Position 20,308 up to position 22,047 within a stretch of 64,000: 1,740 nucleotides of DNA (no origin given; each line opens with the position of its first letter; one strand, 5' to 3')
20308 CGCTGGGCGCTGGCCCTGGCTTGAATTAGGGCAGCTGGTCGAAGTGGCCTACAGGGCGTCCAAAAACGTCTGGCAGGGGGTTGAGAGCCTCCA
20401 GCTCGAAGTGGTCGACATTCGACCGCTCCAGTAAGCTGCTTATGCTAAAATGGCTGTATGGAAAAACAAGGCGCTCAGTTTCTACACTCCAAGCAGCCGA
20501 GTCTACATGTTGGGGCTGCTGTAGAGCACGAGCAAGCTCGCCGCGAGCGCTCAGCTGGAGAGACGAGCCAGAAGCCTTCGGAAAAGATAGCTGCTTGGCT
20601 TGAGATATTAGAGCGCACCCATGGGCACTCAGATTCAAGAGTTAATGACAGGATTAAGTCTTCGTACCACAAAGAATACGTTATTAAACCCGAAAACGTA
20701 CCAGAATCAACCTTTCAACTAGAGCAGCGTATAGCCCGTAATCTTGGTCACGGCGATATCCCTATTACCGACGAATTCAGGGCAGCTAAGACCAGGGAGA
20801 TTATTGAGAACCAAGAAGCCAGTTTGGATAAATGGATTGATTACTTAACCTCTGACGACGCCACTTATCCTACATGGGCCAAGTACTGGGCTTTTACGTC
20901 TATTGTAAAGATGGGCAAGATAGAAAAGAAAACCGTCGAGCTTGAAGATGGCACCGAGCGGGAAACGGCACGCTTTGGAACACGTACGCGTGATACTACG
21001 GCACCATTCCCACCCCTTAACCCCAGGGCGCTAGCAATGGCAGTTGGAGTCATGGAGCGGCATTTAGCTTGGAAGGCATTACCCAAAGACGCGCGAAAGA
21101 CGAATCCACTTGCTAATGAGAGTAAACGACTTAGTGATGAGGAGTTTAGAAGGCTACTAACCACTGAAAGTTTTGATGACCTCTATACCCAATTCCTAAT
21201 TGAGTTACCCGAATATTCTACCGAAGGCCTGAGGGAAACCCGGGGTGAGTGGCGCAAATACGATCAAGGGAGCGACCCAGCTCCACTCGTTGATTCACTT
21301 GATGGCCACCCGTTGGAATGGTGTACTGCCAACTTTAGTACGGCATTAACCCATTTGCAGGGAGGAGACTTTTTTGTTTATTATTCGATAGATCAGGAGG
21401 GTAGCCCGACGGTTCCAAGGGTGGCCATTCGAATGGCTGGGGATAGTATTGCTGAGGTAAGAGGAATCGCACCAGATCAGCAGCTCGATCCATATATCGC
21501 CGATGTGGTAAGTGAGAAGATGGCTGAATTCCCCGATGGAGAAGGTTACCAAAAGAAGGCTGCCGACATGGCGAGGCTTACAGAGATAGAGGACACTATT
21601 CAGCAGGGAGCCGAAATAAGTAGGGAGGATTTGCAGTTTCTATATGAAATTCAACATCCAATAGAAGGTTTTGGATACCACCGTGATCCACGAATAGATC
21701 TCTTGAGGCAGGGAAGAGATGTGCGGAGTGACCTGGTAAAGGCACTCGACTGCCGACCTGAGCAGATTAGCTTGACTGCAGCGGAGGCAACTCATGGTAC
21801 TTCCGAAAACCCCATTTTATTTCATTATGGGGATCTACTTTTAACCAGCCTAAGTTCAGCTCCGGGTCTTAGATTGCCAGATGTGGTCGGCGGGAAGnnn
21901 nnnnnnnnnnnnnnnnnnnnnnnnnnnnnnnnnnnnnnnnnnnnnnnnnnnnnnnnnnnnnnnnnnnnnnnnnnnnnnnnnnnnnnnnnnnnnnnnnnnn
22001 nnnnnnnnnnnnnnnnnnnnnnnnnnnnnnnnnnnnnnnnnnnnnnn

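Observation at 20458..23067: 869-aa cytoplasmic-type protein with ~16 tandem 21-aa LRR-like repeats and a large unknown N-terminal domain, adjacent to recJ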

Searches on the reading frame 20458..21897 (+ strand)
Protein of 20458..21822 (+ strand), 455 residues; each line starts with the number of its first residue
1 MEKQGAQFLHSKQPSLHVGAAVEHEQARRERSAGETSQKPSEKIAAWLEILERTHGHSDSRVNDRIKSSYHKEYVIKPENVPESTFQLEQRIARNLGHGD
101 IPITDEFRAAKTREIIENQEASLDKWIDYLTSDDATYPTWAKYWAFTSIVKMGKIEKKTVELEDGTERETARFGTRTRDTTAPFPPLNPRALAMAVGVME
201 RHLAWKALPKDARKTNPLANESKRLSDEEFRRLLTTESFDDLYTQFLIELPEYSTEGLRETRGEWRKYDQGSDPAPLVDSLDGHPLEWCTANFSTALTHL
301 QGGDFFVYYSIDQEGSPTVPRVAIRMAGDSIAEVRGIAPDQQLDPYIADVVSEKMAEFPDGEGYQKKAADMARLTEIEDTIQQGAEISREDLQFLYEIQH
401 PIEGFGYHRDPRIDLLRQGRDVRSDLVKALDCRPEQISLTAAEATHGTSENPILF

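Call 25: predict_structure(alignment_id=A1)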
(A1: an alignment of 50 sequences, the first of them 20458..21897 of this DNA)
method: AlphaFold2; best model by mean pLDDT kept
length: 480 residues; sequences in the alignment: 50
mean_pLDDT: 91.0   pTM: 0.80
mean pLDDT of the five models: 91.0, 90.0, 89.0, 88.8, 87.1
residues with pLDDT >= 90: 325; 70-90: 153; 50-70: 2; < 50: 0
segments of 3 or more residues with pLDDT < 50: none
pLDDT, mean of each block of 10 residues (from residue 1): 86 95 95 93 95 83 92 97 92 80 88 91 92 90 97 93 90 95 92 95 94 94 93 96 94 82 97 94 83 84 95 93 93 86 87 93 89 90 92 94 83 89 96 95 89 94 82 89
secondary structure, 60 per line:
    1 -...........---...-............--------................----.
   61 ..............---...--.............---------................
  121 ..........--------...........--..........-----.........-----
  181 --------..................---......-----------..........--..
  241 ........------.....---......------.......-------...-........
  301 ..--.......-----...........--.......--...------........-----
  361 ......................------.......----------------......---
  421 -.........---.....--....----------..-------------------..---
elements in order: H2-12 H20-31 H40-55 H60-74 H83-95 H105-130 H139-149 E152-161 E167-175 H189-206 H210-215 H227-236 H239-248 H255-259 E263-268 H275-281 H293-302 E305-311 E317-327 E330-336 H348-355 H361-382 H389-395 H412-417 H422-430 H441-444

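Call 28: fold_search(model_id=the predicted structure, library=pdb)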
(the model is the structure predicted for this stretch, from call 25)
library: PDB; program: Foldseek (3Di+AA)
matches with E <= 10: 134; with E <= 0.001: 0
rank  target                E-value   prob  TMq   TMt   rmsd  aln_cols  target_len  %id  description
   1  4phc_A                6.3e-01  0.04  0.10  0.11  17.6       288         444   11  Crystal Structure of a human cytosolic histidyl-tRNA synthetase, histidine-bound (released 2014-08-27)
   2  9vku_B                7.7e-01  0.04  0.12  0.12  22.6       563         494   10  Cryo-EM structure of DRT9 tetramer complex (released 2025-08-20)
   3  9jpr_A                1.2e+00  0.03  0.06  0.10  20.0       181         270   16  Local refinement of H11 nanotubes assembled from baculovirus capsid protein (released 2025-10-22)
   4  9ioa_A                1.6e+00  0.06  0.13  0.13  18.6       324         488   10  Cryo-EM structure of the tetrameric DRT9-ncRNA complex (released 2025-05-14)
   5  8oz7_B                1.6e+00  0.06  0.10  0.09  17.8       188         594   13  Abortive infection DNA polymerase AbiA from Lactococcus lactis (released 2024-04-03)
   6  8qyz_F                1.7e+00  0.02  0.10  0.06  24.1       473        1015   10  Crystal structure of hiNES2 in complex with Xpo1 and RanGTP (released 2024-11-06)
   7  5fno_A                1.7e+00  0.03  0.10  0.09  22.0       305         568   10  Manganese Lipoxygenase (released 2016-01-27)
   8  1ywq                  1.8e+00  0.06  0.09  0.16  19.2       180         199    9  Crystal structure of a nitroreductase family protein from Bacillus cereus ATCC 14579 (released 2005-04-12)
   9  2wbl_A                2.1e+00  0.02  0.07  0.09  22.6       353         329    8  Three-dimensional structure of a binary ROP-PRONE complex (released 2009-04-14)
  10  5cwg                  2.2e+00  0.06  0.11  0.20  18.2       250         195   14  Crystal structure of de novo designed helical repeat protein DHR10 (released 2015-12-16)
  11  8fok_B                2.4e+00  0.01  0.10  0.11  24.9       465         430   12  Cryo-EM structure of S. cerevisiae DNA polymerase alpha-primase complex in the DNA elongation state (released 2023-05-31)
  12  9vku_A                2.6e+00  0.05  0.13  0.13  17.5       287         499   11  Cryo-EM structure of DRT9 tetramer complex (released 2025-08-20)
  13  7egh_A                2.8e+00  0.02  0.06  0.05  24.8       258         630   11  TFIID lobe C subcomplex (released 2021-05-12)
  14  5gpk_B                2.9e+00  0.03  0.10  0.17  16.3       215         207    9  Crystal structure of Ccp1 mutant (released 2016-11-30)
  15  4oy2_E                2.9e+00  0.02  0.08  0.08  17.5       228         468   15  Crystal structure of TAF1-TAF7, a TFIID subcomplex (released 2014-06-25)
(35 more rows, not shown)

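Call 34: fold_search(model_id=the predicted structure, library=viral)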
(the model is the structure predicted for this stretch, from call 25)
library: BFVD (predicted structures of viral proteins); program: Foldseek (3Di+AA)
matches with E <= 10: 428; with E <= 0.001: 0
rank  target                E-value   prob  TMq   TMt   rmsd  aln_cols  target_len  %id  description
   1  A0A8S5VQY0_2          2.7e-02  0.25  0.11  0.07  25.4       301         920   15  (no name in the UniProt tables at hand)
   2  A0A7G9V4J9            6.1e-02  0.15  0.14  0.14  26.2       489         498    8  (no name in the UniProt tables at hand)
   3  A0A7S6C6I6            9.2e-02  0.08  0.09  0.08  28.8       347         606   13  (no name in the UniProt tables at hand)
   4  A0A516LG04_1          1.1e-01  0.08  0.11  0.08  27.9       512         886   11  (no name in the UniProt tables at hand)
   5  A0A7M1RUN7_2          1.2e-01  0.06  0.10  0.06  30.8       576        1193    9  DNA helicase [uncultured phage cr50_1]
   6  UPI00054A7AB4         1.7e-01  0.18  0.09  0.18  20.4       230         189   14  (no name look-up for this kind of identifier)
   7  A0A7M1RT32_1          1.8e-01  0.08  0.11  0.06  23.8       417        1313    9  DNA helicase [uncultured phage cr124_1]
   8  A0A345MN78            3.1e-01  0.08  0.10  0.11  20.3       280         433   14  (no name in the UniProt tables at hand)
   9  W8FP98                3.3e-01  0.03  0.09  0.07  26.0       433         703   12  (no name in the UniProt tables at hand)
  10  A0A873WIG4            3.8e-01  0.30  0.15  0.26  24.3       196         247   10  Uncharacterized protein [Klebsiella phage Miami]
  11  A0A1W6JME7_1          3.8e-01  0.02  0.07  0.04  32.7       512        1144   12  Tail tape measure protein [Lactococcus phage AM9]
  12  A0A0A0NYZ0            4.3e-01  0.08  0.10  0.11  18.4       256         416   12  (no name in the UniProt tables at hand)
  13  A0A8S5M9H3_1          4.5e-01  0.04  0.12  0.07  29.8       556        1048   12  Uncharacterized protein [Siphoviridae sp. ctv4j104]
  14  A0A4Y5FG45            5.2e-01  0.11  0.06  0.16  16.4       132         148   14  Uncharacterized protein [Lactobacillus phage SAC12B]
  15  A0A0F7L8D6            5.2e-01  0.02  0.08  0.06  23.9       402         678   10  Portal protein [uncultured marine virus]
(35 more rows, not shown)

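Call 43: search_solved_structures(query=A2, max_evalue=10, show_alignments=3)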
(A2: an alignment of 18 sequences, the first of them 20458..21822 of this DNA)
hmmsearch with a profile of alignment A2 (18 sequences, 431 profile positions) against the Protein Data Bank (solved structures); distinct sequences matched with E-value up to 10: 0.

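Call 44: search_protein_representatives(alignment_id=A2)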
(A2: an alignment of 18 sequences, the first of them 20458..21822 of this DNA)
Query: 18 sequences, 431 profile positions. Proteins with E-value up to 0.001 (for the whole library): 2343; up to 1e-10: 1890; up to 1e-30: 1361. The best 150 are listed.
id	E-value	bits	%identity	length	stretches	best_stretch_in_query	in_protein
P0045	1.3e-189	647.0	-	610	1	1-431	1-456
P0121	2.4e-188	642.8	-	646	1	3-430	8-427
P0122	4.1e-188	642.1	-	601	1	1-430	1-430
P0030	8.6e-185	631.1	-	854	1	3-430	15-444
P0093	1.3e-184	630.5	-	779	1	2-427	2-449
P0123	3.0e-180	616.1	-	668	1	4-428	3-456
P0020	1.4e-179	613.9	-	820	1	3-424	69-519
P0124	8.2e-179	611.4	-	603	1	4-426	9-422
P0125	1.9e-178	610.2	-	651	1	2-424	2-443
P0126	1.3e-173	594.2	-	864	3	5-411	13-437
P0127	1.5e-173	594.0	-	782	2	4-427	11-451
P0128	2.7e-173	593.2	-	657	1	1-428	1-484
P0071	2.2e-172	590.2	-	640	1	3-431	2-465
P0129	1.5e-169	580.9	-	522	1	4-411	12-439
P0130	4.6e-168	576.0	-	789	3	2-418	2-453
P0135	1.7e-162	557.7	-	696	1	4-421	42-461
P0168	1.6e-151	521.5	-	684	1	3-430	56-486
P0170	1.5e-150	518.3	-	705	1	4-430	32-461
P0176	2.0e-149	514.6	-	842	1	5-429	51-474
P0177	2.2e-149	514.4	-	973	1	4-431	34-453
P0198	5.1e-146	503.3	-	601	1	4-414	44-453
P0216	2.4e-143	494.6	-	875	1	4-430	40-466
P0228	1.5e-142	491.9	-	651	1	4-430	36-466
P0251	5.3e-139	480.2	-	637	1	4-430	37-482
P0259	3.5e-138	477.5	-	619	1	2-430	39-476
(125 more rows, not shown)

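Call 45: search_protein_families(library=pfam, alignment_id=A2, max_evalue=10)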
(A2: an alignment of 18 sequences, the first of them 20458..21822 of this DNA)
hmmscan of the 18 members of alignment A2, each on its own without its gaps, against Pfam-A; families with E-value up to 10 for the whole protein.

A. member 1, window:20458-21822:+ (455 aa): 0 families

B. families by the number of members that match (of 18 scanned): 14 families
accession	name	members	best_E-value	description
PF21690.3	MJ1010-like_2nd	1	0.046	Uncharacterized ATP-binding protein MJ1010-like, C-terminal domain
PF00804.31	Syntaxin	1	0.047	Syntaxin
PF24113.1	DUF7387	1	0.05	Family of unknown function (DUF7387)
PF07697.16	7TMR-HDED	1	0.059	7TM-HD extracellular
PF08463.15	EcoEI_R_C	1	0.074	EcoEI R protein C-terminal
PF00979.22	Reovirus_cap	1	0.084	Reovirus outer capsid protein, Sigma 3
PF15177.11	IL28A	1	0.088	Interleukin-28A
PF15122.11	TMEM206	1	0.1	TMEM206 protein family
PF04860.17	Phage_portal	1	0.2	Phage portal protein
PF08336.16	P4Ha_N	1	0.22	Prolyl 4-Hydroxylase alpha-subunit, N-terminal region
PF04818.19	CID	1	0.42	CID domain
PF16778.10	Phage_tail_APC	1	0.5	Phage tail assembly chaperone protein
PF19579.4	FtsL_2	1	1.4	Bacteriodetes cell division protein (FtsL-like)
PF17452.7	YnfE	1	2.9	Uncharacterized YnfE-like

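Call 59: search_dna_similar(query=window:20458-21822:+, collection=phages, mode=protein, max_evalue=10, max_rows=25)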
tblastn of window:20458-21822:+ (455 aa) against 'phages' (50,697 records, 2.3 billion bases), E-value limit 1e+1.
Records with a match: 15; places in all: 15; records where one place covers at least 80% of the query: 0.
Best place of each record, by identity: <60% 15.
By first word of the organism name: Synechococcus 9; Streptomyces 6.
By host as written in the record: Synechococcus sp. MW02 8; Streptomyces viridochromogenes DSM40736 3; Streptomyces griseofuscus ATCC 23916 2; Synechococcus sp. WH 7803 1; Streptomyces griseus ATCC 10137 1.
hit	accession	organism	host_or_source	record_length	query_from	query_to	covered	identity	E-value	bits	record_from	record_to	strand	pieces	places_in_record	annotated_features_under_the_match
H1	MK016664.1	Synechococcus phage S-B68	Synechococcus sp. WH 7803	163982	71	123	12%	37.9%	1e+0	38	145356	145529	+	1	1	major capsid protein | prohead assembly (scaffolding) protein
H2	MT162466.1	Synechococcus phage S-N03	Synechococcus sp. MW02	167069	88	123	8%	51.4%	4e+0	36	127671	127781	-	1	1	major capsid protein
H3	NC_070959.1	Synechococcus phage S-N03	Synechococcus sp. MW02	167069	88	123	8%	51.4%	4e+0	36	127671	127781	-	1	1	major head protein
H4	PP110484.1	Synechococcus phage MA01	Synechococcus sp. MW02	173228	88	123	8%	51.4%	4e+0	36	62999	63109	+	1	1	major capsid protein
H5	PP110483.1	Synechococcus phage MA10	Synechococcus sp. MW02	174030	88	123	8%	51.4%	4e+0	36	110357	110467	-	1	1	major capsid protein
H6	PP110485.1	Synechococcus phage ME01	Synechococcus sp. MW02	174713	88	123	8%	51.4%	4e+0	36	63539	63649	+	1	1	major capsid protein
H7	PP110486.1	Synechococcus phage MC09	Synechococcus sp. MW02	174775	88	123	8%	51.4%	4e+0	36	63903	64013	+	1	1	major capsid protein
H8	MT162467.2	Synechococcus phage S-H34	Synechococcus sp. MW02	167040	88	123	8%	51.4%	4e+0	36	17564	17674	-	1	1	major capsid protein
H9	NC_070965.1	Synechococcus phage S-H34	Synechococcus sp. MW02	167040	88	123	8%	51.4%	4e+0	36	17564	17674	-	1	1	major head protein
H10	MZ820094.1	Streptomyces phage Jada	Streptomyces viridochromogenes DSM40736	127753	342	390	11%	37.3%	7e+0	35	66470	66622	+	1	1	95: hypothetical protein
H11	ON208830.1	Streptomyces phage Emma1919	Streptomyces griseus ATCC 10137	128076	342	390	11%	37.3%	7e+0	35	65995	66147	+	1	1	96: hypothetical protein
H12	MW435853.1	Streptomyces phage MeganTheeKilla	Streptomyces viridochromogenes DSM40736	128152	342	390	11%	37.3%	7e+0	35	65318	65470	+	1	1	93: hypothetical protein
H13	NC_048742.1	Streptomyces phage Gilson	Streptomyces griseofuscus ATCC 23916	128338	342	390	11%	37.3%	7e+0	35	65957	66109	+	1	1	95: hypothetical protein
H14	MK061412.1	Streptomyces phage Gilson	Streptomyces griseofuscus ATCC 23916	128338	342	390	11%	37.3%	7e+0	35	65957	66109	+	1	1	95: hypothetical protein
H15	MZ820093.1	Streptomyces phage Forrest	Streptomyces viridochromogenes DSM40736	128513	342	390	11%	37.3%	7e+0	35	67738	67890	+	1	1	98: hypothetical protein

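Call 60: search_dna_similar(query=window:20458-21822:+, collection=plasmids, mode=protein, max_evalue=10, max_rows=25)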
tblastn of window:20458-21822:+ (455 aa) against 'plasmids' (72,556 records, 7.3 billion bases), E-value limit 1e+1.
No match.

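Call 71: find_related_loci(query=A2, collection=genome_contigs, flank=6000)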
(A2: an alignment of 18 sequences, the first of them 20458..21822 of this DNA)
Query A2 (455 aa) in genome_contigs; peptide patterns used: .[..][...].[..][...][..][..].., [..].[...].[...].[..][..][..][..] (x = any residue, [..] = any of these).
318 stretches matched a pattern; 307 encode a relative of the query (tblastn E <= 1e-3); the best 80 are kept; 80 distinct loci.
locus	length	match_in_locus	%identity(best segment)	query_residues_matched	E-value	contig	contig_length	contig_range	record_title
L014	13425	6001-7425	59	1-455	0e+0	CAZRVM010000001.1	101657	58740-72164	MAG TPA_asm: uncultured Candidatus Saccharibacteria bacterium isolate SRP135725_co1_554 genome assembly, contig: NODE_10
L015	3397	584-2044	57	3-455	0e+0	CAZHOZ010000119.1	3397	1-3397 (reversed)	MAG TPA_asm: uncultured Candidatus Saccharibacteria bacterium isolate binchicken_co16_307 genome assembly, contig: NODE_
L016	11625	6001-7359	59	4-450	2e-174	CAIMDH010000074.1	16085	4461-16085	uncultured bacterium isolate ErkenSummer_bin-2863 genome assembly, contig: bin-2863:074/147, whole genome shotgun sequen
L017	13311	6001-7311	60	4-444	3e-171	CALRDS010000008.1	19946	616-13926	MAG: Candidatus Nomurabacteria bacterium isolate Baikal-1350m-319 genome assembly, contig: Baikal-1350m-c9812, whole gen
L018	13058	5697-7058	59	5-448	3e-170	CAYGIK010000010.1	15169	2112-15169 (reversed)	MAG TPA_asm: uncultured Candidatus Saccharibacteria bacterium isolate ERP113451_co2_194 genome assembly, contig: NODE_26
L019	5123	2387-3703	57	2-443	2e-172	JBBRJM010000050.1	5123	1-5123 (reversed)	MAG: Candidatus Paceibacteria bacterium isolate Co_metawrap_2869 Cmw_2869_k141_8410380_length_5123_cov_13.9791, whole ge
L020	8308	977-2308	55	1-448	5e-167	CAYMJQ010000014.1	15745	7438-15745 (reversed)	MAG TPA_asm: uncultured Candidatus Saccharibacteria bacterium isolate SRP329715_co2_189 genome assembly, contig: NODE_71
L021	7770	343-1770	55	3-450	5e-166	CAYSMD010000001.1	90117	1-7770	MAG TPA_asm: uncultured Candidatus Saccharibacteria bacterium isolate SRP286056_co2_117 genome assembly, contig: NODE_24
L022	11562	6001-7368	54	1-448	7e-165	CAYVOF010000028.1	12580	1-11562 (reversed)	MAG TPA_asm: uncultured Candidatus Saccharibacteria bacterium isolate SRP192515_co2_194 genome assembly, contig: NODE_41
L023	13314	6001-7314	57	7-448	2e-164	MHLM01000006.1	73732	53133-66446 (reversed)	MAG: Candidatus Lloydbacteria bacterium RIFCSPHIGHO2_02_FULL_50_18 rifcsphigho2_02_scaffold_286, whole genome shotgun se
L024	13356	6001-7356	56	1-447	9e-164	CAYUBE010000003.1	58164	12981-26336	MAG TPA_asm: uncultured Candidatus Saccharibacteria bacterium isolate binchicken_co3_598 genome assembly, contig: NODE_1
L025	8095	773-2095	58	5-448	8e-170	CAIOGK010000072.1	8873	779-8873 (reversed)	Candidatus Falkowbacteria bacterium isolate Loclat_bin-04004 genome assembly, contig: bin-04004:072/137, whole genome sh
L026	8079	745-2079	55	1-448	1e-158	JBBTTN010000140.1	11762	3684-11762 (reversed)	MAG: Patescibacteria group bacterium isolate H52-bin079 H52_bin079_000000000140, whole genome shotgun sequence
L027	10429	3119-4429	55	5-438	2e-157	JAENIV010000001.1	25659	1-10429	MAG: Candidatus Berkelbacteria bacterium isolate CoA_1_bin.50 scaffold_388, whole genome shotgun sequence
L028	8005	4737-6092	54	1-447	2e-157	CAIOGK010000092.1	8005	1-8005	Candidatus Falkowbacteria bacterium isolate Loclat_bin-04004 genome assembly, contig: bin-04004:092/137, whole genome sh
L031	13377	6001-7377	52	1-448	3e-151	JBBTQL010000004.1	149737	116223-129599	MAG: Patescibacteria group bacterium isolate H43-bin081_1 H43_bin081_1_000000000004, whole genome shotgun sequence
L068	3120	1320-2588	43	5-448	1e-123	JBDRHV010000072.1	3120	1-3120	MAG: bacterium isolate MEGAHIT-group-1.550 k141_11876149, whole genome shotgun sequence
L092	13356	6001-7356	44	4-443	5e-109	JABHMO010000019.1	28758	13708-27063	MAG: Candidatus Falkowbacteria bacterium isolate SI037S2_bin7 k141_448978, whole genome shotgun sequence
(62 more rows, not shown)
